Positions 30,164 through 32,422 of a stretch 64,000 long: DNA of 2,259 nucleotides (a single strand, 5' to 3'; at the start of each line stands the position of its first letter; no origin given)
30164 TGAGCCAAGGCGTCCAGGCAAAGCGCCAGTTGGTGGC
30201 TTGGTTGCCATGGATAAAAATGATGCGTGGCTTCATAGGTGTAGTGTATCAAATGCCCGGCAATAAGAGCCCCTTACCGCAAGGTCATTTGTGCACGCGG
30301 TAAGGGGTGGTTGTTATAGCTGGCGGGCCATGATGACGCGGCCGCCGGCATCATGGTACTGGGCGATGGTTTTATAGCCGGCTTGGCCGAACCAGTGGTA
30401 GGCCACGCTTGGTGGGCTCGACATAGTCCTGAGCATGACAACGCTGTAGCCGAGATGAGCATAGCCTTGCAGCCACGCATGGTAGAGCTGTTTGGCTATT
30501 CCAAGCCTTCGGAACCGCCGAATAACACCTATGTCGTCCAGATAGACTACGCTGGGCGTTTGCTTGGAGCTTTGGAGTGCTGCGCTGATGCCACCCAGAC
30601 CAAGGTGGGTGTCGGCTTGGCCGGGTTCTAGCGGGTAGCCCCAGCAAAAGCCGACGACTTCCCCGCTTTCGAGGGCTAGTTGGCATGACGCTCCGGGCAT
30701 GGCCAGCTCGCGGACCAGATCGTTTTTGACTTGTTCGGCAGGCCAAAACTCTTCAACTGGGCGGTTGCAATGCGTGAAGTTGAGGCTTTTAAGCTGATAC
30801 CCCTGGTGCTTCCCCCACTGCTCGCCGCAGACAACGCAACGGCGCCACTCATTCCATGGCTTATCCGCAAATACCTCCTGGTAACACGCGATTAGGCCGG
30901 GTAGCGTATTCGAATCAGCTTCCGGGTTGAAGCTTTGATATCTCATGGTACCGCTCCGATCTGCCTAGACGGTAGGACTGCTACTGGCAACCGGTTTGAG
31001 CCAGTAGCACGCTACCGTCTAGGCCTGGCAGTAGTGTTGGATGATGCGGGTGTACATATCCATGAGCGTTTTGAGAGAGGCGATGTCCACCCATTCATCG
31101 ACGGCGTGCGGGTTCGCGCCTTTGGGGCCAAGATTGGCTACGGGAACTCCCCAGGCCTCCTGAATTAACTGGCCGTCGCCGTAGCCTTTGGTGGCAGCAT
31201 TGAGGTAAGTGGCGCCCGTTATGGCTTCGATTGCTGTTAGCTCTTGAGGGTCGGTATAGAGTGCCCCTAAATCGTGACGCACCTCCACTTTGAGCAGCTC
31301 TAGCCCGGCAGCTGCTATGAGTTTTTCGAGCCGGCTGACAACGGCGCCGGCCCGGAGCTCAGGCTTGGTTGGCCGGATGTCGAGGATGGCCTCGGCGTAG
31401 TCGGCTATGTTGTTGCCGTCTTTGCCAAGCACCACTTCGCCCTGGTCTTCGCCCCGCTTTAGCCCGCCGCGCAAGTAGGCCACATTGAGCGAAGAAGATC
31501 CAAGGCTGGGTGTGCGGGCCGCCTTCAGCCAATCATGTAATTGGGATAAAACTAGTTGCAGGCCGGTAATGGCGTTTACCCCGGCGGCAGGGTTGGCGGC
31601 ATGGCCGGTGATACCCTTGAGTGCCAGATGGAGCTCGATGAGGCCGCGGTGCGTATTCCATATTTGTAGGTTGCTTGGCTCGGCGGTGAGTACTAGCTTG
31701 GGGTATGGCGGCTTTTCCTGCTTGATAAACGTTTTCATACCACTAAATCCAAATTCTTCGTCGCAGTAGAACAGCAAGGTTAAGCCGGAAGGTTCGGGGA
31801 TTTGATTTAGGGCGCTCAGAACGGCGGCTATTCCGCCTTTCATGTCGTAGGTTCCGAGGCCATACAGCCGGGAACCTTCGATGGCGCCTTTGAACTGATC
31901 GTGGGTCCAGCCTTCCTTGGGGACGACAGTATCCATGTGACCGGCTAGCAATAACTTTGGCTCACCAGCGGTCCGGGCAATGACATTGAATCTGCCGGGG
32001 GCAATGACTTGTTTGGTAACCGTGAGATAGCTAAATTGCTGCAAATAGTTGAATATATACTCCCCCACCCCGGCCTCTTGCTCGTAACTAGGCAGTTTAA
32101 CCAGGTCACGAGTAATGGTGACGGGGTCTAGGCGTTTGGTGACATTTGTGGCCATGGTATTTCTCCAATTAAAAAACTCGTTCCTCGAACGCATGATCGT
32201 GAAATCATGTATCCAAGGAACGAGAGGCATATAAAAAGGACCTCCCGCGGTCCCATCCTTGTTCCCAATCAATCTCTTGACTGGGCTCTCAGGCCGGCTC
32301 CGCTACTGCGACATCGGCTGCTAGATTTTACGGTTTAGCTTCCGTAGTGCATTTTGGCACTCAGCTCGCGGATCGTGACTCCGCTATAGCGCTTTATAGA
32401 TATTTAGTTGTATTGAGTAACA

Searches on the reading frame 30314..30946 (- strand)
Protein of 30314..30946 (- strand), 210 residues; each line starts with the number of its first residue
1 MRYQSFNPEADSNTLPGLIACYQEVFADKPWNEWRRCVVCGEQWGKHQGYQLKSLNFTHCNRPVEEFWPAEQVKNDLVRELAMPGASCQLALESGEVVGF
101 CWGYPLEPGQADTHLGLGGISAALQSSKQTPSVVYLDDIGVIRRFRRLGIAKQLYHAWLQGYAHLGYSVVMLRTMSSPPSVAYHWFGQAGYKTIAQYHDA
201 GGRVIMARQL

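Call 19: search_protein_families(library=pfam, proteins=[window:30314-30946:-], max_evalue=0.001)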
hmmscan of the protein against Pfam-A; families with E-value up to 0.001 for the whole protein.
window:30314-30946:- (210 aa): 2 families
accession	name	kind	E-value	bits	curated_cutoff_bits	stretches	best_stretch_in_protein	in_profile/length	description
PF00583.31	Acetyltransf_1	-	2e-09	38.2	20.7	1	66-184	14-111/116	Acetyltransferase (GNAT) family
PF13508.13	Acetyltransf_7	-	0.00063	20.5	27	0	90-192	7-83/84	Acetyltransferase (GNAT) domain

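Call 39: search_protein_families(library=ncbifam, proteins=[window:30314-30946:-], max_evalue=0.01)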
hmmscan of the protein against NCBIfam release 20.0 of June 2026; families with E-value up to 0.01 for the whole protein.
window:30314-30946:- (210 aa): 1 family
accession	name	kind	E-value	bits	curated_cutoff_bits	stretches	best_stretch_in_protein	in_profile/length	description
NF033083.0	AAC_3_I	equivalog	0.0034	17.6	200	0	118-173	61-117/145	AAC(3)-I family aminoglycoside N-acetyltransferase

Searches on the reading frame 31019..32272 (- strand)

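Call 19: search_protein_families(library=pfam, proteins=[window:31019-32272:-], max_evalue=0.001)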
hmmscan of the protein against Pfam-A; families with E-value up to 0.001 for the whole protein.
window:31019-32272:- (417 aa): 3 families
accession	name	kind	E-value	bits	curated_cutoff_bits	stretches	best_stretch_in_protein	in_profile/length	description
PF01546.33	Peptidase_M20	-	1.4e-24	87.6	24.6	1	108-412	1-205/206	Peptidase family M20/M25/M40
PF07687.19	M20_dimer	-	1.7e-10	41.2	21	1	207-323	2-103/107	Peptidase dimerisation domain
PF04389.22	Peptidase_M28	-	8.3e-05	22.8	21.3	1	96-190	1-83/193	Peptidase family M28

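Call 39: search_protein_families(library=ncbifam, proteins=[window:31019-32272:-], max_evalue=0.01)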
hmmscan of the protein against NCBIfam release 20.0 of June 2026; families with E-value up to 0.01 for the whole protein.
window:31019-32272:- (417 aa): 51 families (the best 25 are shown)
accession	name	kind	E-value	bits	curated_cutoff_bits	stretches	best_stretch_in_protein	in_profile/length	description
TIGR01910.1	DapE-ArgE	subfamily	1.2e-40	139.9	217.6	1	51-402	1-369/373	ArgE/DapE family deacylase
NF006365.0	PRK08588.1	subfamily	1.3e-39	136.6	289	1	49-416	8-382/383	succinyl-diaminopimelate desuccinylase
NF003474.0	PRK05111.1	equivalog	5.8e-39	134.1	460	1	71-416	37-382/383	acetylornithine deacetylase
TIGR01892.1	AcOrn-deacetyl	equivalog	2.5e-36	125.5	297.7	1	66-411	17-365/365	acetylornithine deacetylase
NF009557.0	PRK13009.1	equivalog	3e-36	125.4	284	1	49-415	4-375/377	succinyl-diaminopimelate desuccinylase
NF006399.0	PRK08651.1-2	equivalog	2.2e-35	122.4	381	2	52-255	8-223/405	succinyl-diaminopimelate desuccinylase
NF006400.0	PRK08651.1-3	equivalog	1e-32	113.5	374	1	93-413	71-405/410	succinyl-diaminopimelate desuccinylase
NF009555.0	PRK13004.1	equivalog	5.2e-30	104.6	321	1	42-264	9-237/399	YgeY family selenium metabolism-linked hydrolase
NF005710.0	PRK07522.1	subfamily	9e-29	100.8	412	1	68-415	30-389/391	acetylornithine deacetylase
TIGR01246.1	dapE_proteo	equivalog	9.6e-29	100.5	361.8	1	53-413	4-369/370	succinyl-diaminopimelate desuccinylase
TIGR01900.1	dapE-gram_pos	equivalog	1e-26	93.7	304.2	1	49-409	4-348/351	succinyl-diaminopimelate desuccinylase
NF006439.0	PRK08737.1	equivalog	2e-23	83.1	345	1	73-272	32-232/364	acetylornithine deacetylase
NF005306.0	PRK06837.1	subfamily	2.9e-23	82.4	376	2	97-248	86-246/427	ArgE/DapE family deacylase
NF004788.0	PRK06133.1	subfamily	6.7e-22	78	349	1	97-414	97-413/417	glutamate carboxypeptidase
NF006402.0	PRK08651.1-5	equivalog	1.5e-20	73.5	369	1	48-271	3-228/369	succinyl-diaminopimelate desuccinylase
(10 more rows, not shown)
